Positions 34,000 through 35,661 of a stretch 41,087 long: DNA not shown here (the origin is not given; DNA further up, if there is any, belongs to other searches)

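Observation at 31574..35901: Non-luminous LuxE - MFS - LuxC cassette with a T-fold pterin enzyme: candidate transporter-coupled carboxylate-to-aldehyde system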

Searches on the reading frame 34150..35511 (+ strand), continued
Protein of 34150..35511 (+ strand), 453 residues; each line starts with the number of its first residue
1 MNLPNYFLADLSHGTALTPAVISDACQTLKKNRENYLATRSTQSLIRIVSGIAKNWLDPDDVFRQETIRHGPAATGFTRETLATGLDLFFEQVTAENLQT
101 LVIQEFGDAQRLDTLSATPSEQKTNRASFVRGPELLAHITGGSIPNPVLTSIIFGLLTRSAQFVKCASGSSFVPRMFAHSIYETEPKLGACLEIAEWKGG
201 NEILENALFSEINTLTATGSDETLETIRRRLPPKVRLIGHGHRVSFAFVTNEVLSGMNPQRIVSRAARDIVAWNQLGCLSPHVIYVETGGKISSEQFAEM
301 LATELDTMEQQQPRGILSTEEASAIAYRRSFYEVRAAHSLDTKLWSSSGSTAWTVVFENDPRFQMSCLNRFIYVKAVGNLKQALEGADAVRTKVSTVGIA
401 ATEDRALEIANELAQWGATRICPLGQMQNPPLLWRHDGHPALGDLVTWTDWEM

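Call 47: find_homologous_proteins(query=P0128, max_evalue=1e-20)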
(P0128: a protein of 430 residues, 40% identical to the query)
Query P0128 (430 aa): 966 proteins with E <= 1e-20 among 8000 candidates; the best 120 are listed.
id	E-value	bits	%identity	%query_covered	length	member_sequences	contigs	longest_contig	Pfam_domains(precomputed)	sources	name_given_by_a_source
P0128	4.5e-289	977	100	100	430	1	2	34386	PF05893.20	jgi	jgi:hypothetical protein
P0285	7.5e-189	646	69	98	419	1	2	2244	PF05893.20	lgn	-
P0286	2.4e-182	625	68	98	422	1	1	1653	PF05893.20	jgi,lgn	jgi:hypothetical protein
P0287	2.0e-165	569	62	98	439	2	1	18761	PF05893.20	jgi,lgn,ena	-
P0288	1.7e-116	408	68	62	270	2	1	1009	PF05893.20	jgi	jgi:hypothetical protein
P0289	2.4e-113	397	45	99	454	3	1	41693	PF05893.20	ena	-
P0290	9.5e-113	396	44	99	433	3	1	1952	PF05893.20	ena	-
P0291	6.0e-112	393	45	99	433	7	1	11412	PF05893.20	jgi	-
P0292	1.4e-111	392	45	99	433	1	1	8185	PF05893.20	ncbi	-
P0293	1.5e-110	388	45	99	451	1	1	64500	PF05893.20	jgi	jgi:hypothetical protein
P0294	1.5e-110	388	47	97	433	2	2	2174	PF05893.20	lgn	-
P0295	3.4e-110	387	44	99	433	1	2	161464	PF05893.20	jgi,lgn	jgi:hypothetical protein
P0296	3.5e-110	387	44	99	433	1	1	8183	PF05893.20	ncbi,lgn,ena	-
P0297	7.3e-110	386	43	99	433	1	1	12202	PF05893.20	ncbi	-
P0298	7.0e-109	383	46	99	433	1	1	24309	PF05893.20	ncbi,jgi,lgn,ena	-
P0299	7.5e-109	383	44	99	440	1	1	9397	PF05893.20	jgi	jgi:hypothetical protein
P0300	5.5e-108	380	44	97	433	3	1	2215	PF05893.20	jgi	jgi:hypothetical protein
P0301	1.1e-107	379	45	97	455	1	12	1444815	PF05893.20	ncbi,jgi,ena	ncbi:MAG: acyl-CoA reductase [Verrucomicrobiota bacterium]|jgi:hypothetical protein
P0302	1.3e-107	379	44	99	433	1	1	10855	PF05893.20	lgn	-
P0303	2.1e-107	378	44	99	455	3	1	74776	PF05893.20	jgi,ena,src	-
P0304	3.9e-107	377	44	99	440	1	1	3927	PF05893.20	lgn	-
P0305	2.3e-106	374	43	99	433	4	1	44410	PF05893.20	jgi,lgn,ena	-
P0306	3.1e-106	374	43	100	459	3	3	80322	PF05893.20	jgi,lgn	-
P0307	8.0e-106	373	45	99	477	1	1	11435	PF05893.20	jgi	jgi:hypothetical protein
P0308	1.7e-105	372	42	99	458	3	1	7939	PF05893.20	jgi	jgi:hypothetical protein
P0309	1.8e-105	372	42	99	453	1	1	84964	PF05893.20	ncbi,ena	-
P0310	2.5e-105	371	44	98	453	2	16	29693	PF05893.20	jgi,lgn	jgi:hypothetical protein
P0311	3.8e-105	370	45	91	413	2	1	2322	PF05893.20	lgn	-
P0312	5.2e-105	370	44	97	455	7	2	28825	PF05893.20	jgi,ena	jgi:hypothetical protein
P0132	5.4e-105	370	44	96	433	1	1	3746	PF05893.20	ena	-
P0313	9.4e-105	369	42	99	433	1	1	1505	PF05893.20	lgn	-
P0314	1.4e-104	369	44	99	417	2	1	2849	PF05893.20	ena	-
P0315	1.4e-104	369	44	97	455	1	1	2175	PF05893.20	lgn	-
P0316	1.7e-104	368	42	99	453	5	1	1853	PF05893.20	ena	-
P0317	2.0e-104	368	42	100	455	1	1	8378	PF05893.20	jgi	jgi:hypothetical protein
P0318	3.9e-104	367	42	99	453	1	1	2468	PF05893.20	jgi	jgi:hypothetical protein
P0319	4.3e-104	367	44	99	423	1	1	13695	PF05893.20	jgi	-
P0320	4.7e-104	367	42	99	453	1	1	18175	PF05893.20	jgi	jgi:Acyl-CoA reductase (LuxC)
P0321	9.6e-104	366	42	99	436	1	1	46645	PF05893.20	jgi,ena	jgi:hypothetical protein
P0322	1.2e-103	366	43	99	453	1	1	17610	PF05893.20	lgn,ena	-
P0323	1.2e-103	365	43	100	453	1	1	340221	PF05893.20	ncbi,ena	-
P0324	1.3e-103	365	44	97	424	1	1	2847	PF05893.20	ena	-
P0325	1.6e-103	365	43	98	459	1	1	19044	PF05893.20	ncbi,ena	-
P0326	1.7e-103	365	43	98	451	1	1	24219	PF05893.20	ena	-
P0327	1.9e-103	365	42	99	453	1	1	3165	PF05893.20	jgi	-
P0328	2.3e-103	365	43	97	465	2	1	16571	PF05893.20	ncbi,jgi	jgi:hypothetical protein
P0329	5.5e-103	363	42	99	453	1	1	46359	PF05893.20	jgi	jgi:hypothetical protein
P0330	7.8e-103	363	42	99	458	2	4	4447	PF05893.20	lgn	-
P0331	8.1e-103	363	42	97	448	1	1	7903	PF05893.20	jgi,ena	-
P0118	1.0e-102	362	42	97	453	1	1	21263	PF05893.20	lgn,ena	-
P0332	1.2e-102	362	43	99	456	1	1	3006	PF05893.20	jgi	jgi:hypothetical protein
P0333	3.4e-102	361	44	99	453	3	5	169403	PF05893.20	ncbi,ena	-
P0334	5.3e-102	360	42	99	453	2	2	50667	PF05893.20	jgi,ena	jgi:hypothetical protein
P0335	5.4e-102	360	43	99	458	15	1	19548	PF05893.20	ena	-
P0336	8.7e-102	359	41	99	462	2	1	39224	PF05893.20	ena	-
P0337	1.3e-101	359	43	98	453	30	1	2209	PF05893.20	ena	-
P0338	1.8e-101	358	45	91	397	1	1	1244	PF05893.20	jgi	jgi:hypothetical protein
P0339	1.8e-101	358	42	99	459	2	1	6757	PF05893.20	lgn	-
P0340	2.6e-101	358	42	99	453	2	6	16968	PF05893.20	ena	-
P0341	3.2e-101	358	45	99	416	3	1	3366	PF05893.20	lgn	-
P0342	5.5e-101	357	43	99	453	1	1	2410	PF05893.20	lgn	-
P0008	5.9e-101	357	40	99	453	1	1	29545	PF05893.20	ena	-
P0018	7.0e-101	356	42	99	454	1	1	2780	PF05893.20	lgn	-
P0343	7.2e-101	356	41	98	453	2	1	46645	PF05893.20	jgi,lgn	jgi:hypothetical protein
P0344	9.6e-101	356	42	99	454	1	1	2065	PF05893.20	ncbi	-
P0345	1.1e-100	356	43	99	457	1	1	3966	PF05893.20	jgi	jgi:hypothetical protein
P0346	1.4e-100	355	42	99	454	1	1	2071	PF05893.20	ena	-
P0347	1.5e-100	355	42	99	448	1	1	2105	PF05893.20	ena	-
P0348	1.6e-100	355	43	98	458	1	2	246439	PF05893.20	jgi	jgi:Acyl-CoA reductase (LuxC)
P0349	2.1e-100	355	41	99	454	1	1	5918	PF05893.20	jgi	-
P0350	2.1e-100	355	44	99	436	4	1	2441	PF05893.20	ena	-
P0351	2.5e-100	355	41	100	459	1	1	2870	PF05893.20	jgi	jgi:acyl-CoA reductase LuxC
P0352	2.6e-100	355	40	99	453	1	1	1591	PF05893.20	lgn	-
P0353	2.6e-100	355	42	99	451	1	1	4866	PF05893.20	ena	-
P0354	2.8e-100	354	43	99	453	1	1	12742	PF05893.20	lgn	-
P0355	3.2e-100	354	43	99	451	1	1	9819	PF05893.20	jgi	jgi:hypothetical protein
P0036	3.2e-100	354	41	100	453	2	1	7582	PF05893.20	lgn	-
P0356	4.9e-100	354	41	99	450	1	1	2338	PF05893.20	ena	-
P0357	5.3e-100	354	43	99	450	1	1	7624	PF05893.20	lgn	-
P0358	5.8e-100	353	42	99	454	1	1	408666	PF05893.20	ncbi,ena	-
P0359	6.6e-100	353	41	99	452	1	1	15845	PF05893.20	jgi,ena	-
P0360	7.8e-100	353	41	99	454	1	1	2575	PF05893.20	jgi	-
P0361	7.8e-100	353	42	97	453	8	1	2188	PF05893.20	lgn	-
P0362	7.9e-100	353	42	99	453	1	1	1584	PF05893.20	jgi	-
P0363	8.7e-100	353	41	99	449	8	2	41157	PF05893.20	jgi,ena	-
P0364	8.9e-100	353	43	99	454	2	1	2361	PF05893.20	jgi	-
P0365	9.3e-100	353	42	97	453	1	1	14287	PF05893.20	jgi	jgi:hypothetical protein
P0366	1.0e-99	353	41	99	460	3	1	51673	PF05893.20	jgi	-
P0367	1.1e-99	353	43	97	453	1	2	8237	PF05893.20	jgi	jgi:hypothetical protein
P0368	1.1e-99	352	42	99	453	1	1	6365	PF05893.20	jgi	-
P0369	1.7e-99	352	42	99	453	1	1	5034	PF05893.20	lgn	-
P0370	1.7e-99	352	41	99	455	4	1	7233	PF05893.20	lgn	-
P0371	1.8e-99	352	43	99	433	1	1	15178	PF05893.20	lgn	-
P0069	2.1e-99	352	41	99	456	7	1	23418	PF05893.20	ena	-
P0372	2.2e-99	351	41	99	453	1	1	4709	PF05893.20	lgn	-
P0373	2.3e-99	351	42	97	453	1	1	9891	PF05893.20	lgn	-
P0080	2.7e-99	351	42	99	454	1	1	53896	PF05893.20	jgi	jgi:Acyl-CoA reductase (LuxC)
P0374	2.9e-99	351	42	99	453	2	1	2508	PF05893.20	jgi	-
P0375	2.9e-99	351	42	99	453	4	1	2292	PF05893.20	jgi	jgi:hypothetical protein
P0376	4.2e-99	351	42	99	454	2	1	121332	PF05893.20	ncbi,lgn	-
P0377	4.3e-99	351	43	97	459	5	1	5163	PF05893.20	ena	-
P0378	4.4e-99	351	42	99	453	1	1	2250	PF05893.20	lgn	-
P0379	4.6e-99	350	41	99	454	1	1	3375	PF05893.20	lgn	-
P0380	4.9e-99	350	40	99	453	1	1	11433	PF05893.20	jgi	jgi:hypothetical protein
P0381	5.1e-99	350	42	97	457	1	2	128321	PF05893.20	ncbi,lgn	-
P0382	5.5e-99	350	41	99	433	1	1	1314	PF05893.20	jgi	-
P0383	5.5e-99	350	42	100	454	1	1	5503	PF05893.20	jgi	jgi:hypothetical protein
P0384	6.8e-99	350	44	99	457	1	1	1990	PF05893.20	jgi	jgi:hypothetical protein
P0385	7.3e-99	350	42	97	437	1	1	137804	PF05893.20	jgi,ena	-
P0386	7.7e-99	350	43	99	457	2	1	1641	PF05893.20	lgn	-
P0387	7.8e-99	350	42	100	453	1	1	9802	PF05893.20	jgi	jgi:hypothetical protein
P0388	8.0e-99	350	42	97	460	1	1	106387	PF05893.20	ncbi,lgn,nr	ncbi:MAG TPA: acyl-CoA reductase [Candidatus Sulfopaludibacter sp.]|nr:acyl-CoA reductase [Candidatu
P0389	8.1e-99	350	41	99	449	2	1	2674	PF05893.20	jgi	-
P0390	8.7e-99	350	40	99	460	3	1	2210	PF05893.20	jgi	jgi:hypothetical protein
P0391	9.1e-99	349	41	99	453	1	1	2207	PF05893.20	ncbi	-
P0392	9.8e-99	349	40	99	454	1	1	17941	PF05893.20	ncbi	-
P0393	9.8e-99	349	41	98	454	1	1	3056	PF05893.20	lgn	-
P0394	1.4e-98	349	42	99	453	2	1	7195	PF05893.20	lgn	-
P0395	1.4e-98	349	40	99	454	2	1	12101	PF05893.20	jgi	-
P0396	1.5e-98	349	42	100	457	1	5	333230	PF05893.20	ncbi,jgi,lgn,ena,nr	ncbi:MAG TPA: acyl-CoA reductase [Candidatus Paceibacterota bacterium]|nr:acyl-CoA reductase [Verruc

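Call 48: find_encoding_contigs(protein=P0287, flank=10000, max_places=1)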
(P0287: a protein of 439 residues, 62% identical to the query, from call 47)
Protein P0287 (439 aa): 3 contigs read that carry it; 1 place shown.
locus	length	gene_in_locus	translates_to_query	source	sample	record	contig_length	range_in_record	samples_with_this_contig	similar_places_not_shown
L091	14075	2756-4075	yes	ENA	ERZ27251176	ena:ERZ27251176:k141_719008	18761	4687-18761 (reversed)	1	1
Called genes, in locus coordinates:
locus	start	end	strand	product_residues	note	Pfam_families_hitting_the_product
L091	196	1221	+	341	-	PF03601:Cons_hypoth698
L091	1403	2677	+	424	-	PF04443:LuxE (weak)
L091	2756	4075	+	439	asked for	PF05893:LuxC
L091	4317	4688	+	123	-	PF00507:Oxidored_q4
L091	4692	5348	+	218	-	PF01058:Oxidored_q6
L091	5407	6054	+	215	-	PF00329:Complex1_30kDa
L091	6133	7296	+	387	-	PF00346:Complex1_49kDa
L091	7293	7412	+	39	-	-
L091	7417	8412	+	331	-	PF12838:Fer4_7, PF00037:Fer4 (weak), PF04060:FeS (weak)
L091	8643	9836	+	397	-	PF00146:NADHdh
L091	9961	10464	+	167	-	PF00499:Oxidored_q3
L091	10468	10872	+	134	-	PF00420:Oxidored_q2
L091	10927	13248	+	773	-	PF00662:Proton_antipo_N, PF00361:Proton_antipo_M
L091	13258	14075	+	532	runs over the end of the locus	PF00361:Proton_antipo_M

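Call 49: find_encoding_contigs(protein=P0295, flank=10000, max_places=1)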
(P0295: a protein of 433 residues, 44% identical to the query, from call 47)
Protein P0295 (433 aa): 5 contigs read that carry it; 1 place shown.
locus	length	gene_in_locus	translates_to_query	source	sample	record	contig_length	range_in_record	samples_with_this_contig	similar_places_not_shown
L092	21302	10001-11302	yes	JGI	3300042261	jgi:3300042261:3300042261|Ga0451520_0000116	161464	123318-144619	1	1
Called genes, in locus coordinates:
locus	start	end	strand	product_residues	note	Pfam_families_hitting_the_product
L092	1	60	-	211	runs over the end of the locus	PF01258:zf-dskA_traR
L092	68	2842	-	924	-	PF00133:tRNA-synt_1, PF09334:tRNA-synt_1g, PF13603:tRNA-synt_1_2 (weak), PF08264:Anticodon_1, PF06827:zf-FPG_IleRS (weak)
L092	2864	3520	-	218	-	PF00072:Response_reg, PF00196:GerE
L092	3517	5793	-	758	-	PF00989:PAS, PF08448:PAS_4, PF13426:PAS_9, PF08448:PAS_4, PF13426:PAS_9, PF00989:PAS, PF08448:PAS_4, PF08447:PAS_3, +8 more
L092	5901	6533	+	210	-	PF04055:Radical_SAM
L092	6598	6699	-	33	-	-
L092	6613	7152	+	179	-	-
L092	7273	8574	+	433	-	PF00202:Aminotran_3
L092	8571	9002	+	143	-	PF04140:ICMT (weak), PF04191:PEMT (weak)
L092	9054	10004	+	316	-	PF00501:AMP-binding (faint), PF04443:LuxE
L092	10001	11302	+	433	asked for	PF05893:LuxC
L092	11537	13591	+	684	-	PF07973:tRNA_SAD, PF00587:tRNA-synt_2b, PF03129:HGTP_anticodon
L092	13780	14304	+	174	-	PF05198:IF3_N, PF00707:IF3_C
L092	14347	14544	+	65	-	PF01632:Ribosomal_L35p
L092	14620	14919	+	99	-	PF00453:Ribosomal_L20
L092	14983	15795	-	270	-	PF02811:PHP, PF13263:PHP_C (weak)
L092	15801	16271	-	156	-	PF00359:PTS_EIIA_2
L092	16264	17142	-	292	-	PF01513:NAD_kinase, PF00781:DAGK_cat (weak), PF20143:NAD_kinase_C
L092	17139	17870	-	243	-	PF01479:S4, PF01728:FtsJ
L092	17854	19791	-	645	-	PF13292:DXP_synthase_N, PF02775:TPP_enzyme_C (weak), PF02779:Transket_pyr, PF02780:Transketolase_C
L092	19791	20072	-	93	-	PF02609:Exonuc_VII_S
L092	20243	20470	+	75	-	PF04014:MazE_antitoxin (faint)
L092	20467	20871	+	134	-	PF02661:Fic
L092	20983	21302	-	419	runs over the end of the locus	PF13742:tRNA_anti_2, PF01336:tRNA_anti-codon, PF02601:Exonuc_VII_L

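Call 50: search_protein_families(library=ncbifam, proteins=[L092:5901-6533:+, L092:6613-7152:+, L092:7273-8574:+, L092:8571-9002:+, L092:9054-10004:+, L092:10001-11302:+], max_evalue=0.001)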
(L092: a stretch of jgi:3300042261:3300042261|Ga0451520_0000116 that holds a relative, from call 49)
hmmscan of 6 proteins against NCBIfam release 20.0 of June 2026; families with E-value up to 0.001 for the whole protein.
L092:5901-6533:+ (210 aa): 11 families
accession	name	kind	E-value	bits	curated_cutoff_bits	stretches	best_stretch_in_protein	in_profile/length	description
TIGR04349.1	rSAM_QueE_gams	hypoth_equivalog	1.1e-83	280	300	1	7-205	3-206/210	7-carboxy-7-deazaguanine synthase QueE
TIGR03963.1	rSAM_QueE_Clost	equivalog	5.6e-45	153.7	260.1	1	7-210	3-219/219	putative 7-carboxy-7-deazaguanine synthase QueE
TIGR03365.1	Bsubt_queE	equivalog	1.3e-21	77.2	206.1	1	5-159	3-170/238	7-carboxy-7-deazaguanine synthase QueE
TIGR04322.1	rSAM_QueE_Ecoli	equivalog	4.7e-16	58.9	200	1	11-48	1-38/215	7-carboxy-7-deazaguanine synthase QueE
TIGR04508.1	queE_Cx14CxxC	equivalog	5.1e-10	39.5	240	1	7-106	3-121/208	7-carboxy-7-deazaguanine synthase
TIGR02495.1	NrdG2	equivalog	6.7e-09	35.4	131.15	1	20-103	13-100/193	anaerobic ribonucleoside-triphosphate reductase activating protein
TIGR03470.1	HpnH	equivalog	5e-07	29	225.05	1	30-102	35-109/318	adenosyl-hopene transferase HpnH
TIGR02493.1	PFLA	equivalog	1.3e-06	28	231.75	1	27-119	19-121/235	pyruvate formate-lyase-activating protein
TIGR02666.1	moaA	equivalog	0.00015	20.8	284.05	1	33-94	20-88/336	GTP 3',8-cyclase MoaA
TIGR04251.1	SCM_rSAM_ScmF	equivalog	0.00029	20.3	400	1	30-105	11-93/353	SynChlorMet cassette radical SAM/SPASM protein ScmF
TIGR04167.1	rSAM_SeCys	equivalog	0.00063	19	300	1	32-97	17-85/303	arsenosugar biosynthesis radical SAM (seleno)protein ArsS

L092:6613-7152:+ (179 aa): 1 family
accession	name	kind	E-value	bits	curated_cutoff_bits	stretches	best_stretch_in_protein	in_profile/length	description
NF047646.1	REP_Tyr_transpos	equivalog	3.9e-22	78.7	80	1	13-148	4-146/146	REP-associated tyrosine transposase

L092:7273-8574:+ (433 aa): 69 families (the best 25 are shown)
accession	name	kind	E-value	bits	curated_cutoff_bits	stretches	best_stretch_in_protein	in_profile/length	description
NF004426.0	PRK05769.1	equivalog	1.5e-90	304.2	552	2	204-403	222-435/441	acetyl ornithine aminotransferase family protein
TIGR00707.1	argD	subfamily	4e-85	285.9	410.05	1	35-404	7-379/381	acetylornithine/succinylornithine family transaminase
NF005993.0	PRK08117.1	subfamily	1e-82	278.1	574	2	204-404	208-426/433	aspartate aminotransferase family protein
NF002874.0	PRK03244.1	equivalog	4.1e-82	276.1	457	1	40-404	28-391/399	acetylornithine transaminase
NF004714.0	PRK06058.1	subfamily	7.2e-82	275.4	639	2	204-403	224-442/447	4-aminobutyrate--2-oxoglutarate transaminase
NF006228.0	PRK08360.1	equivalog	1.5e-76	257.9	608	2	203-403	204-422/443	aspartate aminotransferase family protein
TIGR00700.1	GABAtrnsam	equivalog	2.3e-76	257.1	506.65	2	204-338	198-328/420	4-aminobutyrate--2-oxoglutarate transaminase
NF042418.1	LysJ_Th_th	equivalog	3.2e-72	243.5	700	1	24-401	5-381/386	[LysW]-aminoadipate semialdehyde transaminase LysJ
NF002325.0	PRK01278.1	subfamily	1.1e-71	241.5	372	1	31-406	7-387/395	acetylornithine transaminase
NF008570.0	PRK11522.1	equivalog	4.5e-69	233.2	612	1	39-399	71-448/464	putrescine aminotransferase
NF053554.1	prodigi_MAP_PigE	equivalog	9.1e-68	229.4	850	1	41-358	404-728/837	prodigiosin MAP biosynthesis aminotransferase PigE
NF005692.0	PRK07495.1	equivalog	4.9e-67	226.4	724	2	204-347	199-338/425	4-aminobutyrate--2-oxoglutarate transaminase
NF002797.0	PRK02936.1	equivalog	2.6e-66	223.9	496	1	35-403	9-375/385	acetylornithine transaminase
TIGR00508.1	bioA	equivalog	3.7e-66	223.5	405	2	203-403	195-416/419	adenosylmethionine--8-amino-7-oxononanoate transaminase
NF045634.1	LeuMetRace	equivalog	6.5e-66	222.8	800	2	202-403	203-422/432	leucine/methionine racemase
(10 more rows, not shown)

L092:8571-9002:+ (143 aa): 2 families
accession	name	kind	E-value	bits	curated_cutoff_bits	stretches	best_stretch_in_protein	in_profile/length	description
NF040696.1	isopcys_mtase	equivalog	5.3e-12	46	160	1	63-141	109-189/190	protein-S-isoprenylcysteine O-methyltransferase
NF045656.1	MeththiolMtaseMddA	equivalog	6e-05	22.4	270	1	68-140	167-238/238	methanethiol S-methyltransferase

L092:9054-10004:+ (316 aa): 1 family
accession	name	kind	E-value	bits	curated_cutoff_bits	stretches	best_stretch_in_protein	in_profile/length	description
NF052244.1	LCFA_lig_LuxE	equivalog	3.6e-15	55.8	550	2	147-310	184-362/367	long-chain-fatty-acid--protein ligase LuxE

L092:10001-11302:+ (433 aa): 1 family
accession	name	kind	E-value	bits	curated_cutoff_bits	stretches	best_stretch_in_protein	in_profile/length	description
NF052251.1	LCFA_red_LuxC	equivalog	1.5e-38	132.5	750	1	28-430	55-445/478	long-chain-fatty-acyl-CoA reductase LuxC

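Call 54: find_related_loci(query=A3, collection=metagenome_contigs, flank=10000)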
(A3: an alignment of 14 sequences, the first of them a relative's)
Query A3 (433 aa) in metagenome_contigs; peptide patterns used: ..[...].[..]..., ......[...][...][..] (x = any residue, [..] = any of these).
600 stretches matched a pattern (row limit reached: there are more); 542 encode a relative of the query (tblastn E <= 1e-3); the best 80 are kept; 80 distinct loci.
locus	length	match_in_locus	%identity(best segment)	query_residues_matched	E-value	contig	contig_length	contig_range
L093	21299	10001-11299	84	1-433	0e+0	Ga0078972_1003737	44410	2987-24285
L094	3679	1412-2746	68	1-433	0e+0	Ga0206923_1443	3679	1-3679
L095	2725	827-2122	70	1-432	0e+0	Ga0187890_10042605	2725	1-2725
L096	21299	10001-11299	70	1-433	0e+0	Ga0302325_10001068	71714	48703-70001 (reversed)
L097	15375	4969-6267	69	1-433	0e+0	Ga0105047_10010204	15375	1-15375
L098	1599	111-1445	68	1-433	0e+0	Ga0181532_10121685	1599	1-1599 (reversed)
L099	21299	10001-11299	70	1-433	0e+0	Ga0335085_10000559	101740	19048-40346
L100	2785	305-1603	67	1-433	0e+0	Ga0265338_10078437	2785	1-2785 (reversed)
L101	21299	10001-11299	69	1-433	0e+0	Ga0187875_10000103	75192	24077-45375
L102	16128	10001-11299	66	1-433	0e+0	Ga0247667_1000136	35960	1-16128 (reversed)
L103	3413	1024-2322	66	1-433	0e+0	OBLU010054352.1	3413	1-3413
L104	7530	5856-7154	64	1-433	0e+0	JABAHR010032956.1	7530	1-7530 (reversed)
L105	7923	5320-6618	66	1-433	0e+0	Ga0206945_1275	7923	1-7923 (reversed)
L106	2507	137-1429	67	1-433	0e+0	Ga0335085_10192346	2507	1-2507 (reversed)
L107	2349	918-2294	64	1-432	0e+0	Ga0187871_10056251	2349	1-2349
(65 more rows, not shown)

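Call 61: list_cluster_members(proteins=[P0292, P0296, P0297, P0298, P0301, P0323, P0333, P0358, P0376, P0381])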
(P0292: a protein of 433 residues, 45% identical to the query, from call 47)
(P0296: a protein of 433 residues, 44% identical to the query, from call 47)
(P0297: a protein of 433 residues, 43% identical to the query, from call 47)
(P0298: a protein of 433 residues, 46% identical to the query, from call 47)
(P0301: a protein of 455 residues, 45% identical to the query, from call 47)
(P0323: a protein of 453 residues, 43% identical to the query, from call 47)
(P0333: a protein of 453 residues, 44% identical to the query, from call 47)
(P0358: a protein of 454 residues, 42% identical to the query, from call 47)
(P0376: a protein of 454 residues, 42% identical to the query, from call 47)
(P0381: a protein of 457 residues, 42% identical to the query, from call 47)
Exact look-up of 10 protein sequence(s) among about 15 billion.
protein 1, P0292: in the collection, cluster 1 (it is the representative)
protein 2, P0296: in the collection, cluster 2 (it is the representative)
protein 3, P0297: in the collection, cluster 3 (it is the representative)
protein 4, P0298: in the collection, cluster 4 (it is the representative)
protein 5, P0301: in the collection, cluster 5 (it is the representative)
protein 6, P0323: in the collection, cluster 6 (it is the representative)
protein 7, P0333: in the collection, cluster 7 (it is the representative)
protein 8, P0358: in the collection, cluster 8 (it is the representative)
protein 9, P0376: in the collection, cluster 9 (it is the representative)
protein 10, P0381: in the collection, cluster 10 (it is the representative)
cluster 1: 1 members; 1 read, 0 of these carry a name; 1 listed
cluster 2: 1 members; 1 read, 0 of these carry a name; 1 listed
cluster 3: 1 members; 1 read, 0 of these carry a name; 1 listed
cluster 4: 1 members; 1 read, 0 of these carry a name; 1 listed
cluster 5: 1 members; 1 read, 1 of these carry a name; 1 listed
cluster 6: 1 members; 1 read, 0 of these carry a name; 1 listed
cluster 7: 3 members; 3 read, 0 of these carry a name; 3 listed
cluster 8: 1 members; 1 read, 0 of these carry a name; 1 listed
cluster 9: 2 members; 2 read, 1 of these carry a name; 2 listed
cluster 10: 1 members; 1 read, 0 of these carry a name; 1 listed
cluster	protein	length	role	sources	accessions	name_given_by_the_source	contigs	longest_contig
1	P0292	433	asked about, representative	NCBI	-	-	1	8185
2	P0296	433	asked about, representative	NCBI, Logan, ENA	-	-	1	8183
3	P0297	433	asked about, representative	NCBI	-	-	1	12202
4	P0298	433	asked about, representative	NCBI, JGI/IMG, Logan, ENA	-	-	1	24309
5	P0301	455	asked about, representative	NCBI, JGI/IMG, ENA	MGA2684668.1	MAG: acyl-CoA reductase [Verrucomicrobiota bacterium] | hypothetical protein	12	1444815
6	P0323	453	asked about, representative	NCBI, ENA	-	-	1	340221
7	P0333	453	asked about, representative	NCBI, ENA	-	-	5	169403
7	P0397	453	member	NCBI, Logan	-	-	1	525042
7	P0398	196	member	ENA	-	-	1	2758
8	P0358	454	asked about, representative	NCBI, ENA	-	-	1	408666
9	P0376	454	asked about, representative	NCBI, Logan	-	-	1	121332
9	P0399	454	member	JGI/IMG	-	hypothetical protein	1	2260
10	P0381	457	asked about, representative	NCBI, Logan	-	-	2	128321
